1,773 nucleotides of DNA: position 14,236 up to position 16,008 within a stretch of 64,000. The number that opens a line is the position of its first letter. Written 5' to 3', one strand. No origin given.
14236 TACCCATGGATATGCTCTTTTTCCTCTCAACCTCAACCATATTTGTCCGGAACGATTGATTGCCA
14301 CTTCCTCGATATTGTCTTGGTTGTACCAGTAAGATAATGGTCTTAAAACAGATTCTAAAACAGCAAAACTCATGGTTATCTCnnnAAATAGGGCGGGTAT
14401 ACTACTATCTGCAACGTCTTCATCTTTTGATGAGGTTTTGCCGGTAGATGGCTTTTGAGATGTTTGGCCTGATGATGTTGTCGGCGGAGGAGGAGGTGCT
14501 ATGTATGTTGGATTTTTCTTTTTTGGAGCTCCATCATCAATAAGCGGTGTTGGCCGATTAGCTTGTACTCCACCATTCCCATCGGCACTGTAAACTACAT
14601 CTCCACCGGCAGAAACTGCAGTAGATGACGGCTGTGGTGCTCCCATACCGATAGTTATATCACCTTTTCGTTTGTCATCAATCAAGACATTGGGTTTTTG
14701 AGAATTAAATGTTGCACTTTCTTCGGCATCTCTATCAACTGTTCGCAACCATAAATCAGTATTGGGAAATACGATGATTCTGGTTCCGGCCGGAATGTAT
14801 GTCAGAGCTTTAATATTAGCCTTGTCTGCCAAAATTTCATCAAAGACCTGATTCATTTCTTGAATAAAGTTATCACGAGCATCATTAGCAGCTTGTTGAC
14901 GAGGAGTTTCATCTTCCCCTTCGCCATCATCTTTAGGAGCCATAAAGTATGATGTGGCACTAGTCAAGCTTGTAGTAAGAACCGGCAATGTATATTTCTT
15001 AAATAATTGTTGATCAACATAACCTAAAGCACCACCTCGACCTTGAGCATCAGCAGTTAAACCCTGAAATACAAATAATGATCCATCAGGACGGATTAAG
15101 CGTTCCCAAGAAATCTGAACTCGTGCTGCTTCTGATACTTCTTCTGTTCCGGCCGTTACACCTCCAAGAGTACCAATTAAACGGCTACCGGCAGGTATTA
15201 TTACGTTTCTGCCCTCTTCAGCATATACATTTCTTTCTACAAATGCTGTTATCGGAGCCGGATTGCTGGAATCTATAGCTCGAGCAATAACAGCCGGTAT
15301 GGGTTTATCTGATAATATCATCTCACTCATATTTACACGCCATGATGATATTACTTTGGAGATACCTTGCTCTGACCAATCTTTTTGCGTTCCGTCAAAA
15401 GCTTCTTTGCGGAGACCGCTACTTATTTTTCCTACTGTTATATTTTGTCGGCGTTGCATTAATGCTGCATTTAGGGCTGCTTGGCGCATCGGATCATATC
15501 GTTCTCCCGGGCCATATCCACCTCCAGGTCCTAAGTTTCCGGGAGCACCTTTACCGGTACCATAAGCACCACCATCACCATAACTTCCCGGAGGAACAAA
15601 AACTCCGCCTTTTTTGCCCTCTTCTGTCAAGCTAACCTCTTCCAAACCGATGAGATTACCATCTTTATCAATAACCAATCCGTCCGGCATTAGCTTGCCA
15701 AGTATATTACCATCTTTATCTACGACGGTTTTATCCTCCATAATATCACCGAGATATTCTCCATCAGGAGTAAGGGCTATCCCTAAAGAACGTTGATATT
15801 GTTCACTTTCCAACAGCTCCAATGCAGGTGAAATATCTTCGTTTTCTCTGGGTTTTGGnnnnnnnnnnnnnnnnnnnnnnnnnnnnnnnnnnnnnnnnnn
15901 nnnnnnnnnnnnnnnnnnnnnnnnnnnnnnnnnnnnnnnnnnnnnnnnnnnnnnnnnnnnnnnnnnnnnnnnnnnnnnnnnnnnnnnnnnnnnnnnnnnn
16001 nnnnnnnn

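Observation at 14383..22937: VirB10 and the adjacent 1338-aa ORF are built from arrays of the same 17-residue repeat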

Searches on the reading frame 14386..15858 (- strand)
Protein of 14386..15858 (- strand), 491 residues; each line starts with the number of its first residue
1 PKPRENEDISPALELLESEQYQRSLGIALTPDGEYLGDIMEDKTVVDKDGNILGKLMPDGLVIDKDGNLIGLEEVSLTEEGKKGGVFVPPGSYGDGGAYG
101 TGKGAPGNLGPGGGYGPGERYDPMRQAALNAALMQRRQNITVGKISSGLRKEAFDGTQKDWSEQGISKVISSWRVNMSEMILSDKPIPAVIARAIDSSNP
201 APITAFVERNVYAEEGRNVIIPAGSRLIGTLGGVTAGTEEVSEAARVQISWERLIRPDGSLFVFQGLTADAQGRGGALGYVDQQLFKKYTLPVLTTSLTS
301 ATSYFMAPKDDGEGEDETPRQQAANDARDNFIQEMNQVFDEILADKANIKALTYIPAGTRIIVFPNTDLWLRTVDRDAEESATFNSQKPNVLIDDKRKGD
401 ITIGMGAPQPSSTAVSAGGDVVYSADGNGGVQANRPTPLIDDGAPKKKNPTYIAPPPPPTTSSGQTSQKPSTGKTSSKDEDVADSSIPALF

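Call 11: find_homologous_proteins(query=window:14386-15858:-)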
Query seq(491 aa) (491 aa): 100 proteins with E <= 0.001 among 8000 candidates.
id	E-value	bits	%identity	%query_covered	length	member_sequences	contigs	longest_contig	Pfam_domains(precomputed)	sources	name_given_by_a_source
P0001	5.0e-282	954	100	88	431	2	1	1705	PF03743.20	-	-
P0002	8.5e-246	834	76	99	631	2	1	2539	PF21784.4,PF12396.15,PF21785.4,PF03743.20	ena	-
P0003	2.9e-218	744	74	91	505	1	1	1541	PF03743.20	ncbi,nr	ncbi:MAG: TrbI/VirB10 family protein, partial [Firmicutes bacterium]|nr:TrbI/VirB10 family protein [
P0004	3.8e-211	720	68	92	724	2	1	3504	PF21784.4,PF05593.20,PF12396.15,PF21785.4,PF03743.20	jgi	jgi:YD repeat-containing protein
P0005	1.2e-207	709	67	100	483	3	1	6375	PF03743.20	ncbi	-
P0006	3.3e-207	707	66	90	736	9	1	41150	PF21784.4,PF05593.20,PF12396.15,PF21785.4,PF04519.20,PF03743.20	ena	-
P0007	6.9e-207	706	61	98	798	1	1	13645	PF21784.4,PF12396.15,PF21785.4,PF13098.14,PF03743.20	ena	-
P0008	6.8e-204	696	67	77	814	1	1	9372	PF21784.4,PF05593.20,PF12396.15,PF21785.4,PF03743.20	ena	-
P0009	2.8e-202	691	62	99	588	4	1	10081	PF21784.4,PF12396.15,PF21785.4,PF03743.20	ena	-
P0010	1.3e-201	689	59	98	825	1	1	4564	PF21784.4,PF05593.20,PF12396.15,PF21785.4,PF03743.20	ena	-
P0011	1.0e-199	682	65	77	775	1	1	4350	PF21784.4,PF05593.20,PF12396.15,PF21785.4,PF04519.20,PF03743.20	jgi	-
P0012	2.1e-197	675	59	89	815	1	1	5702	PF21784.4,PF05593.20,PF12396.15,PF21785.4,PF04519.20,PF03743.20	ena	-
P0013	4.8e-191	654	66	91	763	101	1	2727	PF21784.4,PF12396.15,PF21785.4,PF03743.20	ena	-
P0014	4.5e-189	647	62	99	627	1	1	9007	PF21784.4,PF12396.15,PF21785.4,PF03743.20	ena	-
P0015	2.8e-188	645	62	97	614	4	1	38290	PF21784.4,PF12396.15,PF21785.4,PF03743.20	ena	-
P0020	7.0e-179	614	55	98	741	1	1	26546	PF21784.4,PF12396.15,PF21785.4,PF03743.20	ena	-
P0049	1.0e-98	349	49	69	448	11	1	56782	PF03743.20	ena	-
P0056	1.7e-90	322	44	75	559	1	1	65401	PF03743.20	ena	-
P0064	4.4e-78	281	43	77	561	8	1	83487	PF12396.15,PF03743.20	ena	-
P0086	8.5e-51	191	42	45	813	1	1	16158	PF21784.4,PF12396.15,PF21785.4,PF03743.20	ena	-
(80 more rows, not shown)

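Call 13: find_encoding_contigs(protein=P0006, flank=10000, max_places=2)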
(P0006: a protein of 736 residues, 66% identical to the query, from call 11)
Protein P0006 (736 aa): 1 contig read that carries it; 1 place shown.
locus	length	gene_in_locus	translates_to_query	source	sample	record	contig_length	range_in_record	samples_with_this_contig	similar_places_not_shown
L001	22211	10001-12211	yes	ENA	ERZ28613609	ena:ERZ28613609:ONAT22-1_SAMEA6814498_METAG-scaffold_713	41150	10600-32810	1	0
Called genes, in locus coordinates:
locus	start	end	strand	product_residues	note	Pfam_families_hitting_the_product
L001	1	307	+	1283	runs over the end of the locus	-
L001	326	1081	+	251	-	PF04335:VirB8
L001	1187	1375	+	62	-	-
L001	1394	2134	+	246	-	PF04335:VirB8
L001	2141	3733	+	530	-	PF03524:CagX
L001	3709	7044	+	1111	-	-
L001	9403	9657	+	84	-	-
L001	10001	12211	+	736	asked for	PF21784:Bflower, PF21785:Bflower_2, PF21784:Bflower (weak), PF21785:Bflower_2, PF21784:Bflower, PF21785:Bflower_2, PF12396:DUF3659 (weak), PF03743:TrbI, +2 more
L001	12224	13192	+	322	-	PF00437:T2SSE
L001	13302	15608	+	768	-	-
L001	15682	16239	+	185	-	-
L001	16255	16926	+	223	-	-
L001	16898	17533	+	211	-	-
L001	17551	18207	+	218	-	-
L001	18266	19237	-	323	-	PF01381:HTH_3, PF04545:Sigma70_r4 (faint), PF12844:HTH_19 (faint), PF13443:HTH_26 (faint), PF13560:HTH_31, PF01381:HTH_3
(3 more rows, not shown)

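Call 14: find_encoding_contigs(protein=P0020, flank=10000, max_places=2)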
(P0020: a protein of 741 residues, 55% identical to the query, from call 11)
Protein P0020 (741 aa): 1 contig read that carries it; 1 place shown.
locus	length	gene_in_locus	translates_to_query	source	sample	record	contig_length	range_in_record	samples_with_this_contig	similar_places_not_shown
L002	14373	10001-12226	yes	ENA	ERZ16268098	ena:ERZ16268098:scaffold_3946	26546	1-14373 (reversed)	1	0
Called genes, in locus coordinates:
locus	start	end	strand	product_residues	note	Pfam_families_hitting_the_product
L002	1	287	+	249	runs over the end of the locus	PF04335:VirB8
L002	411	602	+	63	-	-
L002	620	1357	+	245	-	PF04335:VirB8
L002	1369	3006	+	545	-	PF03524:CagX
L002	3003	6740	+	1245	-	-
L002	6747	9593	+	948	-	-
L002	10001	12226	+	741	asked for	PF12396:DUF3659 (faint), PF21784:Bflower (faint), PF21785:Bflower_2, PF03743:TrbI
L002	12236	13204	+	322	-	PF00437:T2SSE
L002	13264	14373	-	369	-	?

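Call 15: find_encoding_contigs(protein=P0064, flank=10000, max_places=2)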
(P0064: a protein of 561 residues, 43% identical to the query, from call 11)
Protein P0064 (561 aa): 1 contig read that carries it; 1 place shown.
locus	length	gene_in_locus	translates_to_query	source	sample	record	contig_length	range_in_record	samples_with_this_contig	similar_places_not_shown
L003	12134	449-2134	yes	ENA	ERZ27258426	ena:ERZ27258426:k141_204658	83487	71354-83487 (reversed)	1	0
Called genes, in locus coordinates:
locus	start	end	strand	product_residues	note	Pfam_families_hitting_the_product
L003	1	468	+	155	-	?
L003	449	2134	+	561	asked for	PF12396:DUF3659 (faint), PF03743:TrbI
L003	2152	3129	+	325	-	PF00437:T2SSE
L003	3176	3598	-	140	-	PF07309:FlaF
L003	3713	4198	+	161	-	-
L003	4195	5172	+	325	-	-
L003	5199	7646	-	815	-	-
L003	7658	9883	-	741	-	PF00460:Flg_bb_rod (weak), PF22638:FlgK_D1, PF06429:Flg_bbr_C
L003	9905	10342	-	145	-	-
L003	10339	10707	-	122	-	PF10135:Rod-binding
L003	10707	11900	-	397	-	PF02119:FlgI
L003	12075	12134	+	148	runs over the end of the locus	PF10768:FliX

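Call 42: find_encoding_contigs(protein=P0056, flank=10000, max_places=1)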
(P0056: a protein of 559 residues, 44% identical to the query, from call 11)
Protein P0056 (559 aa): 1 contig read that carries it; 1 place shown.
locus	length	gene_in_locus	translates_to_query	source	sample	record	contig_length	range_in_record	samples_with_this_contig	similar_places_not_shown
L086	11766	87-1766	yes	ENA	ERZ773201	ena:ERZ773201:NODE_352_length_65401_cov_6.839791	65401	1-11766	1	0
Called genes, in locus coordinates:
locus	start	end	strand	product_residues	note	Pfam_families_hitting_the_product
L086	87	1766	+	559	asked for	PF03743:TrbI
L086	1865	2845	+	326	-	PF00437:T2SSE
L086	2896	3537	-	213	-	PF03193:RsgA_GTPase (weak), PF00009:GTP_EFTU (faint), PF00350:Dynamin_N (faint), PF01926:MMR_HSR1, PF02421:FeoB_N (weak)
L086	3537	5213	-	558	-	PF14849:YidC_periplas, PF02096:60KD_IMP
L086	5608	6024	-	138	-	PF00825:Ribonuclease_P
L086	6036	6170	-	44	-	PF00468:Ribosomal_L34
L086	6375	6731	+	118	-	-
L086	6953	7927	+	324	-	PF01210:NAD_Gly3P_dh_N, PF07479:NAD_Gly3P_dh_C, PF20618:GPD_NAD_C_bact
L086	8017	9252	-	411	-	PF02463:SMC_N, PF13175:AAA_15, PF13476:AAA_23, PF13304:AAA_21 (faint)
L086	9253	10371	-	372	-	PF00712:DNA_pol3_beta, PF02767:DNA_pol3_beta_2, PF02768:DNA_pol3_beta_3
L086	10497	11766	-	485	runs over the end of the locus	PF11638:DnaA_N, PF00308:Bac_DnaA, PF22688:Hda_lid (faint), PF08299:Bac_DnaA_C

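Call 43: find_encoding_contigs(protein=P0049, flank=10000, max_places=1)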
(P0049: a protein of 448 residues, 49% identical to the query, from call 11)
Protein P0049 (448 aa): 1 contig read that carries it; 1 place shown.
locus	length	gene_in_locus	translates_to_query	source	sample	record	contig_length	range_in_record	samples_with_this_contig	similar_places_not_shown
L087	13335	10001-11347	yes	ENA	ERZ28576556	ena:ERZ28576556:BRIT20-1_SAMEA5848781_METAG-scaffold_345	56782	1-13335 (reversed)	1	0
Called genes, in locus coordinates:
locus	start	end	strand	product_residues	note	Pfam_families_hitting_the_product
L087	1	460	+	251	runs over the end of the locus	PF04335:VirB8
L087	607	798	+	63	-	-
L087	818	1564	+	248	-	PF04335:VirB8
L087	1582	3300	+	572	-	PF03524:CagX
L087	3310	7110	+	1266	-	PF21784:Bflower (faint), PF21785:Bflower_2 (weak), PF05593:RHS_repeat (faint), PF21785:Bflower_2, PF12396:DUF3659 (weak), PF21785:Bflower_2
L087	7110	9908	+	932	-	-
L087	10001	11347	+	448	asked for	PF03743:TrbI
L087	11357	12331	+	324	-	PF00437:T2SSE, PF01580:FtsK_SpoIIIE (faint)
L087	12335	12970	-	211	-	PF03193:RsgA_GTPase (weak), PF00009:GTP_EFTU (faint), PF01926:MMR_HSR1, PF02421:FeoB_N (weak)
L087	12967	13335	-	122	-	?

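Call 82: find_encoding_contigs(protein=P0086, flank=10000, max_places=1)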
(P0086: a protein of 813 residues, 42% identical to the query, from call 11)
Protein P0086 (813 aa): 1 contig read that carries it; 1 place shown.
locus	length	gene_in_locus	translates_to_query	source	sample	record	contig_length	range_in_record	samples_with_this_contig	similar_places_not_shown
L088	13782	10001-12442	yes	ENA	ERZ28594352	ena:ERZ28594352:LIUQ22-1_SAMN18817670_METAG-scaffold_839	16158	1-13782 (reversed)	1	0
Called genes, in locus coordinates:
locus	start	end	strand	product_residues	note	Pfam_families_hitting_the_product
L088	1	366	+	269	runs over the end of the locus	-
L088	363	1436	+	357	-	-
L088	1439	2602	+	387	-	-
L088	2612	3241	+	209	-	-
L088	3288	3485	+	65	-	-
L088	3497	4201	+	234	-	PF04335:VirB8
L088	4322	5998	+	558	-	PF03524:CagX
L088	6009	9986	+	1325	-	-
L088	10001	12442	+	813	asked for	PF12396:DUF3659 (faint), PF21785:Bflower_2 (faint), PF21784:Bflower (faint), PF03743:TrbI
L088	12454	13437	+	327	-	PF00437:T2SSE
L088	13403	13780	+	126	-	?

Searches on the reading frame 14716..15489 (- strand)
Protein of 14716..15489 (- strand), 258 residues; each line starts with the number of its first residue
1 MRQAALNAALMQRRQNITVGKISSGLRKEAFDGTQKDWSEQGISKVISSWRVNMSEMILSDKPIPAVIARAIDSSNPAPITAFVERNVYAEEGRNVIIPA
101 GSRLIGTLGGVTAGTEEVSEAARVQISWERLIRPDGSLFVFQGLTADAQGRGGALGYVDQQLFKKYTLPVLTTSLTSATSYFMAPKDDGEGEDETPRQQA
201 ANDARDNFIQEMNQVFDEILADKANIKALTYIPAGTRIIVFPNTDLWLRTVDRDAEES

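Call 19: find_related_loci(query=window:14716-15489:-, collection=genome_contigs, flank=10000)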
Query seq(258 aa) (258 aa) in genome_contigs; peptide patterns used: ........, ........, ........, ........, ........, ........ (x = any residue, [..] = any of these).
236 stretches matched a pattern; 138 encode a relative of the query (tblastn E <= 1e-3); the best 80 are kept; 80 distinct loci.
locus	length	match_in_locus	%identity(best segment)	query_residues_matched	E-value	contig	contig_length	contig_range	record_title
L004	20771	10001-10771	86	2-258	1e-150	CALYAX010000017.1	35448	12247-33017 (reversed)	MAG: uncultured Alphaproteobacteria bacterium isolate BRZ_DH__bin41 genome assembly, contig: BRZ_DH__NODE_1127_length_35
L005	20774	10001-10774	84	1-258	5e-150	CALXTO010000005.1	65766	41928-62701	MAG: uncultured Alphaproteobacteria bacterium isolate BRZ_CT__bin33 genome assembly, contig: BRZ_CT__NODE_722_length_657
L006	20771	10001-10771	84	2-258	3e-149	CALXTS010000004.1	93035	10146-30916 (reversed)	MAG: uncultured Alphaproteobacteria bacterium isolate BRZ_SL__bin119 genome assembly, contig: BRZ_SL__NODE_263_length_93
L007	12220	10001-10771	86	1-258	2e-149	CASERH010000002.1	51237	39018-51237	uncultured proteobacterium isolate O27_L1_392392_idba_bin.56 genome assembly, contig: O27_L1_392392_idba_bin.56.fa_scaff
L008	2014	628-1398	85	2-258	2e-160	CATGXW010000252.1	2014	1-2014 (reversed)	MAG: uncultured Alphaproteobacteria bacterium isolate extra-SRR4116678.3_1677764740 genome assembly, contig: NODE_17008_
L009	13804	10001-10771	86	1-258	6e-149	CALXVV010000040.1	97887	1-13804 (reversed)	MAG: uncultured Alphaproteobacteria bacterium isolate E04__bin378 genome assembly, contig: E04__k127_2986412, whole geno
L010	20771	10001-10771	84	2-258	1e-148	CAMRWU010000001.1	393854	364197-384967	MAG TPA_asm: uncultured proteobacterium isolate SRR13573577_bin.13_metawrap_v1.3_MAG genome assembly, contig: NODE.1_len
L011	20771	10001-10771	84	2-258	2e-148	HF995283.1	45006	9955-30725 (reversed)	Proteobacteria bacterium CAG:495 genomic scaffold, scf64, whole genome shotgun sequence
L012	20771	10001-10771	86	2-258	5e-148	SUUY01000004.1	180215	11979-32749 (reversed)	MAG: Alphaproteobacteria bacterium isolate SIG58 NODE_1372_length_180215_cov_11.433621, whole genome shotgun sequence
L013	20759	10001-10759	85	2-254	8e-148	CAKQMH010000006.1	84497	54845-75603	MAG: uncultured Alphaproteobacteria bacterium isolate REFINED_METABAT215_TOP10_CONTIGS_1500_ASSEMBLY_K77_MERGED__Hadza_M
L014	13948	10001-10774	84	1-258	1e-147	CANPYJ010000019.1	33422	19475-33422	MAG: uncultured Alphaproteobacteria bacterium isolate Lapin-004__bin38 genome assembly, contig: Lapin-004__NODE_1530_len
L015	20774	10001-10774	83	1-258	6e-147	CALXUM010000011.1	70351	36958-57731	MAG: uncultured Alphaproteobacteria bacterium isolate BRZ_CT__bin98 genome assembly, contig: BRZ_CT__NODE_657_length_703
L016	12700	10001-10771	84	1-258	7e-147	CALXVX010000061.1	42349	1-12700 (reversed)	MAG: uncultured Alphaproteobacteria bacterium isolate E21__bin46 genome assembly, contig: E21__k127_2757639, whole genom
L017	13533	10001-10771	83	2-258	1e-146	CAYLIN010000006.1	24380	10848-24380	MAG TPA_asm: uncultured Azospirillaceae bacterium isolate SRP199465_co2_209 genome assembly, contig: NODE_5578_length_24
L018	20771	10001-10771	82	2-258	2e-146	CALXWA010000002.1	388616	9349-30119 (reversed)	MAG: uncultured Alphaproteobacteria bacterium isolate BRZ_FL__bin18 genome assembly, contig: BRZ_FL__NODE_19_length_3886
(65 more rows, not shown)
